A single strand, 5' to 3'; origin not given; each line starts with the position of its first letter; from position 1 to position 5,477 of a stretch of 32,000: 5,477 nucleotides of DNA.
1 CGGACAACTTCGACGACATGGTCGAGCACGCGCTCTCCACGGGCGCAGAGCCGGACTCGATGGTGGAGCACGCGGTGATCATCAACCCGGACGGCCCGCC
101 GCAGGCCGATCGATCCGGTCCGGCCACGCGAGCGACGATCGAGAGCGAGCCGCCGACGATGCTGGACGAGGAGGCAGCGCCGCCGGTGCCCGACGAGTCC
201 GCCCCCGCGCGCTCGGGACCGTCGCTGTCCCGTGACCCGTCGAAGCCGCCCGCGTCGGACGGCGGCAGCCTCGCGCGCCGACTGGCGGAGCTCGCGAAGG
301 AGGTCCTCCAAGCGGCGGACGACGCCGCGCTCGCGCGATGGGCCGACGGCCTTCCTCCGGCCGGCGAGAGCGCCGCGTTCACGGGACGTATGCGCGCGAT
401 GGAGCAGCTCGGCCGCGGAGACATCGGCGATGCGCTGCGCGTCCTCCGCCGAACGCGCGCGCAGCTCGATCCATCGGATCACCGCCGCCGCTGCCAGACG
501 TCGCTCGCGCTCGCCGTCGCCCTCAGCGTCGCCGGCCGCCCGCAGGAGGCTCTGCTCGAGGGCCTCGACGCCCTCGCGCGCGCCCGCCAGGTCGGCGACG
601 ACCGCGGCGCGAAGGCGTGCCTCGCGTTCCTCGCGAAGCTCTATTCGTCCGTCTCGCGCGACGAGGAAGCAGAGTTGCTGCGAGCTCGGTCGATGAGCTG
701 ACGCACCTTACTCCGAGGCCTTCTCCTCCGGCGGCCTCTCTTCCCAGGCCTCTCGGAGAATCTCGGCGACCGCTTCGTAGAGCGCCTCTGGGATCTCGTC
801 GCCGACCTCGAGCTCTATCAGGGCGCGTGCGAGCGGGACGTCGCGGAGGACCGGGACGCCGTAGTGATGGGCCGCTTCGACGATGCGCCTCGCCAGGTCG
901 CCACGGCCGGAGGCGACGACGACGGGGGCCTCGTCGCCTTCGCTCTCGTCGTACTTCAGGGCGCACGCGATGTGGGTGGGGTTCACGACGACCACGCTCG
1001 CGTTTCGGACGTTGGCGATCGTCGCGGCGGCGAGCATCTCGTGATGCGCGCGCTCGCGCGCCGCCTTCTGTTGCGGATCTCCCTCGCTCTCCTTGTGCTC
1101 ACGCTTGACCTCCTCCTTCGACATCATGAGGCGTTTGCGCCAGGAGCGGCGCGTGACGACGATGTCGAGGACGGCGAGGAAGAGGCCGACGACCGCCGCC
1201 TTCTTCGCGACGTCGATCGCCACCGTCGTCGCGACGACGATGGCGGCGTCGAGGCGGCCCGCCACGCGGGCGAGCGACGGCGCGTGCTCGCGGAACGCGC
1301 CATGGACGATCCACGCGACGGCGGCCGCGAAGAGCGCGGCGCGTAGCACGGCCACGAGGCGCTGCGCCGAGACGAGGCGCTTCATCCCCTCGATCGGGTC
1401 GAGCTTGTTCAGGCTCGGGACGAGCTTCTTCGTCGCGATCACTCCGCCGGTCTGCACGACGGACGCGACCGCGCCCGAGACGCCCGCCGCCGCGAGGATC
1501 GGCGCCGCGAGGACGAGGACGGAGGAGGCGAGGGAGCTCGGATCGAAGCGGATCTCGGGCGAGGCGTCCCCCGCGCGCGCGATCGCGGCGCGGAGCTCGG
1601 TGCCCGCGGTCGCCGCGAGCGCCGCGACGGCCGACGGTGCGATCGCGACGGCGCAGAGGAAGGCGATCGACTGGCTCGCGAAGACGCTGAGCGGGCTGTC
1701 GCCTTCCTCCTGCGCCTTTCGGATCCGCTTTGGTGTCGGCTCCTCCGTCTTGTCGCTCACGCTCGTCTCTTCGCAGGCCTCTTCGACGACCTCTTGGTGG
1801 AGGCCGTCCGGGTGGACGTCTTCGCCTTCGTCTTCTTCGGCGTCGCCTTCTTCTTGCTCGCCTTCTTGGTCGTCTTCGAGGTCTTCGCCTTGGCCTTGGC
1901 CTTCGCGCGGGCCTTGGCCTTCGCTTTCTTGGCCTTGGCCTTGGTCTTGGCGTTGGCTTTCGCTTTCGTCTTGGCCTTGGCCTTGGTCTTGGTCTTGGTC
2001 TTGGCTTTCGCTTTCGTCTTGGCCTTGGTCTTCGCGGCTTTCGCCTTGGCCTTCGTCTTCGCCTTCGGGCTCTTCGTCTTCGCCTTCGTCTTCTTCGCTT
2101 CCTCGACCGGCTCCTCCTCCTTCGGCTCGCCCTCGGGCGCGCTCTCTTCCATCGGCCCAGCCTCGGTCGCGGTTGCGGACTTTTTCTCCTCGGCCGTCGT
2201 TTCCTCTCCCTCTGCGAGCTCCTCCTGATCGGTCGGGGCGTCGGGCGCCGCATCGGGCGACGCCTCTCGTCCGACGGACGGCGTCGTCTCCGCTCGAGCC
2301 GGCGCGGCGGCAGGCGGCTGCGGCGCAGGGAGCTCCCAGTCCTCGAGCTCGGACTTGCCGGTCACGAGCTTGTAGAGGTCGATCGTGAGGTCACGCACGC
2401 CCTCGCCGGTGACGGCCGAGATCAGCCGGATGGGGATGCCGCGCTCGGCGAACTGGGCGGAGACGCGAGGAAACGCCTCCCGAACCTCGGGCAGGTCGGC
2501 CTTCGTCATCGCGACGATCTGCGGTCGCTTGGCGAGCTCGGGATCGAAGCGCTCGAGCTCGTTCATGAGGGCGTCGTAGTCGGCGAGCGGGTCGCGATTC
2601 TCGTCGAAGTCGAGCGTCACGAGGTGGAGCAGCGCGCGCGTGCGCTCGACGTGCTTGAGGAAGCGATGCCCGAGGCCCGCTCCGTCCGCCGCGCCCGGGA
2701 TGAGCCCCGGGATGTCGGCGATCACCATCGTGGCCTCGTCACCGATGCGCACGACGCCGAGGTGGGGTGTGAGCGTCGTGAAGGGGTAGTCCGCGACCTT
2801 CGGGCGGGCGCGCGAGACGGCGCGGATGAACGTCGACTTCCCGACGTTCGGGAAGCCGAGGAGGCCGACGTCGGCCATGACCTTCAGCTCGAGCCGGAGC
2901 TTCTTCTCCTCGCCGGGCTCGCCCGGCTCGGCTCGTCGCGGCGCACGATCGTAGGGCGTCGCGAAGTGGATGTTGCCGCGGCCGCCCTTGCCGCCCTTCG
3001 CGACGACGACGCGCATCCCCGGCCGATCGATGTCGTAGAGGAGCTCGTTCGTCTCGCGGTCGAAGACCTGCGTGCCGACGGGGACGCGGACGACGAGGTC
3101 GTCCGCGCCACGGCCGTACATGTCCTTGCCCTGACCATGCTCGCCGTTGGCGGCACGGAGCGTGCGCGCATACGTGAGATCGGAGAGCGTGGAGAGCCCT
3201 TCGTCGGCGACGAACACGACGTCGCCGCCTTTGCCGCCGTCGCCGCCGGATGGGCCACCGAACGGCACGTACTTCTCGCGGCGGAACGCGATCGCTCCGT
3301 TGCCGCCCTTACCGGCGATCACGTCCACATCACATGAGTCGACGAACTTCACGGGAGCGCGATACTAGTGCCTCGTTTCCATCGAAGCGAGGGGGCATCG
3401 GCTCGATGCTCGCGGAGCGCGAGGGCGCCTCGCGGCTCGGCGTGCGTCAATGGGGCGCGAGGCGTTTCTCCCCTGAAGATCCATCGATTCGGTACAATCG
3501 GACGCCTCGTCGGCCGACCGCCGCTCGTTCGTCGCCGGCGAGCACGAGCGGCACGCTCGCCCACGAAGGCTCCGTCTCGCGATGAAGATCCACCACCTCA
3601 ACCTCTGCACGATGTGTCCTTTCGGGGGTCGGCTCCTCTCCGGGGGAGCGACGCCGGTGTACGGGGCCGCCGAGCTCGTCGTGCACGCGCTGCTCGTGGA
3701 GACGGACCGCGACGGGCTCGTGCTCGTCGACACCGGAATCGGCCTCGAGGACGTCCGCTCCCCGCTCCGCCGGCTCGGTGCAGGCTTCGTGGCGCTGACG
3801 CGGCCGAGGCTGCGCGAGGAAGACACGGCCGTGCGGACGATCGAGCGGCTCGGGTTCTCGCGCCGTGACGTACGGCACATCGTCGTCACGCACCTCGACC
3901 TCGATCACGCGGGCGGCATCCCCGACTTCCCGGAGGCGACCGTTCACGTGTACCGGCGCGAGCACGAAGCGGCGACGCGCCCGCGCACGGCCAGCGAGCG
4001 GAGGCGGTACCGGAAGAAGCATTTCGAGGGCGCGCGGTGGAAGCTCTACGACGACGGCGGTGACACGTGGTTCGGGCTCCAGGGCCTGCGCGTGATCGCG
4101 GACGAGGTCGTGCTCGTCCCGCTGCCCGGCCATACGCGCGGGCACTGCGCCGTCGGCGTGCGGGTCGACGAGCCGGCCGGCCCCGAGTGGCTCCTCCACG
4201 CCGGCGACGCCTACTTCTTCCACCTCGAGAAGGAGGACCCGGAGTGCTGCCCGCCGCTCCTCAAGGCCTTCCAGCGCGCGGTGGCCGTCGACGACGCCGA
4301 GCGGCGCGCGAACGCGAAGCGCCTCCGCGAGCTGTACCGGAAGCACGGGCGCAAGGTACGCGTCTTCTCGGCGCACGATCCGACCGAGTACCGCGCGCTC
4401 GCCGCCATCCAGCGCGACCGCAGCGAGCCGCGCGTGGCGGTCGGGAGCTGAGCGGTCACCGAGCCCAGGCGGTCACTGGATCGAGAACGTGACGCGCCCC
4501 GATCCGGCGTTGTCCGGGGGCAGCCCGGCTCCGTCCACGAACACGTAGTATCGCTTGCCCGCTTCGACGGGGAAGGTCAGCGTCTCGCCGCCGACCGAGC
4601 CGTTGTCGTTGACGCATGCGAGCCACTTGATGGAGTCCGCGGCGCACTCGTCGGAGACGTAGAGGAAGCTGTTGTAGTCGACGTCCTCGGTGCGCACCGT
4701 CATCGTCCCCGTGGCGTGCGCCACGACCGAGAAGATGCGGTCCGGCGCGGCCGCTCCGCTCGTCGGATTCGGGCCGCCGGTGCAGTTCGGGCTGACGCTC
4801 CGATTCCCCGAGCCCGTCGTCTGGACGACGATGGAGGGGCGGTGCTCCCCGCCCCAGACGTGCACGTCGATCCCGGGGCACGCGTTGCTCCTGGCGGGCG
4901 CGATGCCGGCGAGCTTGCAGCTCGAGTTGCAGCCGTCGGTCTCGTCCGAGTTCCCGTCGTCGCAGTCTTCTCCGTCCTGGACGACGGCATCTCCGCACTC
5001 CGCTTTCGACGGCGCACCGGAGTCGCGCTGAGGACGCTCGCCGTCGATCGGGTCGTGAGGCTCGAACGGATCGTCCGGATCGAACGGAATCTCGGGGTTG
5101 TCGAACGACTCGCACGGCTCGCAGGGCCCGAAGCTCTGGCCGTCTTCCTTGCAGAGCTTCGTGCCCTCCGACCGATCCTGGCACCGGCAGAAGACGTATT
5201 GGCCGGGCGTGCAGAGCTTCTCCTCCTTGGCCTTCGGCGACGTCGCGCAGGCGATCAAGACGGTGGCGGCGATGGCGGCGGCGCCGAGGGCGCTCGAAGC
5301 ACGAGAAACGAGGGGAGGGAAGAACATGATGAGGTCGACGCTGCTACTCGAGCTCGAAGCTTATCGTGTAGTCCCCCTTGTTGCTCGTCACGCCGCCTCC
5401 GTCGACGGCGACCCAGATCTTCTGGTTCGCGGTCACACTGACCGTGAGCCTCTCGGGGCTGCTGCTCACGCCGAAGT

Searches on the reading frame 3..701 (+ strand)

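Call 9: search_protein_families(library=pfam, proteins=[window:3-701:+], max_evalue=0.01)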
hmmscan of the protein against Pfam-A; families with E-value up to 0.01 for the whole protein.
window:3-701:+ (232 aa): 1 family
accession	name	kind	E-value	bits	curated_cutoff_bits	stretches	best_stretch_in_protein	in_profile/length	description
PF13424.12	TPR_12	-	0.0023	18.5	30.1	1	166-225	5-66/77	Tetratricopeptide repeat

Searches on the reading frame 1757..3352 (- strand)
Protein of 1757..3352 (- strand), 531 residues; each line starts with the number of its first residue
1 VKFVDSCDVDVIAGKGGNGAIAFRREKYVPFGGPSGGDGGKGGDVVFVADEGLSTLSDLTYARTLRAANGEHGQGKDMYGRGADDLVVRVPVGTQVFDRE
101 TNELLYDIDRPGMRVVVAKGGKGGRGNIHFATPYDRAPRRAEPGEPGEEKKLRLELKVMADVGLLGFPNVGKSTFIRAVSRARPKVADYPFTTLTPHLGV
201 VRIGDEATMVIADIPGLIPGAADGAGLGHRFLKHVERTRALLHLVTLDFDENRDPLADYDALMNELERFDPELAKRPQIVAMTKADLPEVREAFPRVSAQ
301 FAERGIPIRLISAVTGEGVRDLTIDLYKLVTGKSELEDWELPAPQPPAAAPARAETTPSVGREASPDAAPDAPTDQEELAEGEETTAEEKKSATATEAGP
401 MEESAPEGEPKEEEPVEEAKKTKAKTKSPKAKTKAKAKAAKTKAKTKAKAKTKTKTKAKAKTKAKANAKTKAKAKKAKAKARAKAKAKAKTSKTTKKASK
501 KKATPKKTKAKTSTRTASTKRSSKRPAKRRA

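Call 9: search_protein_families(library=pfam, proteins=[window:1757-3352:-], max_evalue=0.01)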
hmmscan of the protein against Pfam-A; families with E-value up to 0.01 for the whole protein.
window:1757-3352:- (531 aa): 3 families
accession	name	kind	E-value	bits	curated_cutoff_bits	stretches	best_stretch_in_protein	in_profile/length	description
PF01018.28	GTP1_OBG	-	1.9e-60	203.4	27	1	4-158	1-155/155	GTP1/OBG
PF01926.29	MMR_HSR1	-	5.5e-23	81.7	21.9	1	161-284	1-113/113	50S ribosome-binding GTPase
PF02421.24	FeoB_N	-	1.7e-07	31.4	27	1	162-217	3-57/156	Ferrous iron transport protein B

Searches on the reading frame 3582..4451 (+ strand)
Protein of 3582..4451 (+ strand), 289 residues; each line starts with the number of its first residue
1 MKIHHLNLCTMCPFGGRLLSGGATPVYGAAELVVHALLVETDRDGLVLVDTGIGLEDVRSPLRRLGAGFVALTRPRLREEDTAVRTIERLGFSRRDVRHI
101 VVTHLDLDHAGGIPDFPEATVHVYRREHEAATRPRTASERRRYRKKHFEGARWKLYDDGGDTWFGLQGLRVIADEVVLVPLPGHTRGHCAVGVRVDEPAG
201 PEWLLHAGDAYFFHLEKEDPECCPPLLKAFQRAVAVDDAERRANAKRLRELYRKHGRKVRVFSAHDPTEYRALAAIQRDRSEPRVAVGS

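Call 9: search_protein_families(library=pfam, proteins=[window:3582-4451:+], max_evalue=0.01)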
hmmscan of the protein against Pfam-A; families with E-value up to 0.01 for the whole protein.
window:3582-4451:+ (289 aa): 2 families
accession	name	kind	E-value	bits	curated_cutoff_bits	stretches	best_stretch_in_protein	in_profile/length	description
PF00753.33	Lactamase_B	-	7.1e-17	62.4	22.7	1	32-192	4-138/196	Metallo-beta-lactamase superfamily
PF12706.13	Lactamase_B_2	-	0.00038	20.5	27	1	95-214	29-147/200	Beta-lactamase superfamily domain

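Call 62: find_encoding_contigs(protein=window:3582-4451:+, flank=10000, max_places=3)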
Protein window:3582-4451:+ (289 aa): 7 contigs read that carry it; 3 places shown.
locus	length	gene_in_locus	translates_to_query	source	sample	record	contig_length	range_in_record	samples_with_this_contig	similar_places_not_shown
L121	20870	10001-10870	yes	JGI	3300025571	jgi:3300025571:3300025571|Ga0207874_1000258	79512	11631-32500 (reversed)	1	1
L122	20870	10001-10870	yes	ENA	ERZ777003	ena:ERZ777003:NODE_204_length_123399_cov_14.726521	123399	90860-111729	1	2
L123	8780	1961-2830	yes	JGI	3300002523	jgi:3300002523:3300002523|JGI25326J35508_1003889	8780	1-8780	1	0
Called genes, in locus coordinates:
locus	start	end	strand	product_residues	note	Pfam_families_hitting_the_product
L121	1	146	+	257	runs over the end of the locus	-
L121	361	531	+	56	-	-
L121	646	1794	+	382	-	PF00676:E1_dh, PF02775:TPP_enzyme_C (weak)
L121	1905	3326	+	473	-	PF00890:FAD_binding_2 (weak), PF01134:GIDA (weak), PF07992:Pyr_redox_2, PF13450:NAD_binding_8 (faint), PF13738:Pyr_redox_3 (faint), PF00070:Pyr_redox, PF02852:Pyr_redox_dim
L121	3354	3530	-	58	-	-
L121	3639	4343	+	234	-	PF04012:PspA_IM30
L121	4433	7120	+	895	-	-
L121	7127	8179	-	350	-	PF01312:Bac_export_2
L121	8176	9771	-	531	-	-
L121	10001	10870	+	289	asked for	PF00753:Lactamase_B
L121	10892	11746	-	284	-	PF13948:DUF4215 (weak)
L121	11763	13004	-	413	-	PF13948:DUF4215 (weak)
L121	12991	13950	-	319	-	PF00413:Peptidase_M10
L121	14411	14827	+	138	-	-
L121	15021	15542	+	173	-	-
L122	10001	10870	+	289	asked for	PF00753:Lactamase_B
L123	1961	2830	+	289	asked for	PF00753:Lactamase_B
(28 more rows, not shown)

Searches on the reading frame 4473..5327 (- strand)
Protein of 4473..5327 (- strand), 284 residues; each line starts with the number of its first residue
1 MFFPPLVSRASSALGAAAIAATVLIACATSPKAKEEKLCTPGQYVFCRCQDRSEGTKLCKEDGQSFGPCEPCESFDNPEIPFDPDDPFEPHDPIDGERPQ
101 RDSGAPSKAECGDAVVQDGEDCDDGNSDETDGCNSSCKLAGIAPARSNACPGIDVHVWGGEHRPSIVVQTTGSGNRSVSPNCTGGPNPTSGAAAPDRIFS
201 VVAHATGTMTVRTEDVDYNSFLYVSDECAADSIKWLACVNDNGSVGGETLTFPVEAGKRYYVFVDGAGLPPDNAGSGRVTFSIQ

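Call 9: search_protein_families(library=pfam, proteins=[window:4473-5327:-], max_evalue=0.01)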
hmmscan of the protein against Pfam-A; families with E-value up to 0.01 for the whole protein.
window:4473-5327:- (284 aa): 1 family
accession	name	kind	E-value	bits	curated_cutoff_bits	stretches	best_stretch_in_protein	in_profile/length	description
PF13948.11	DUF4215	-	1.5e-05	25.6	27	1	110-138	20-47/47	Domain of unknown function (DUF4215)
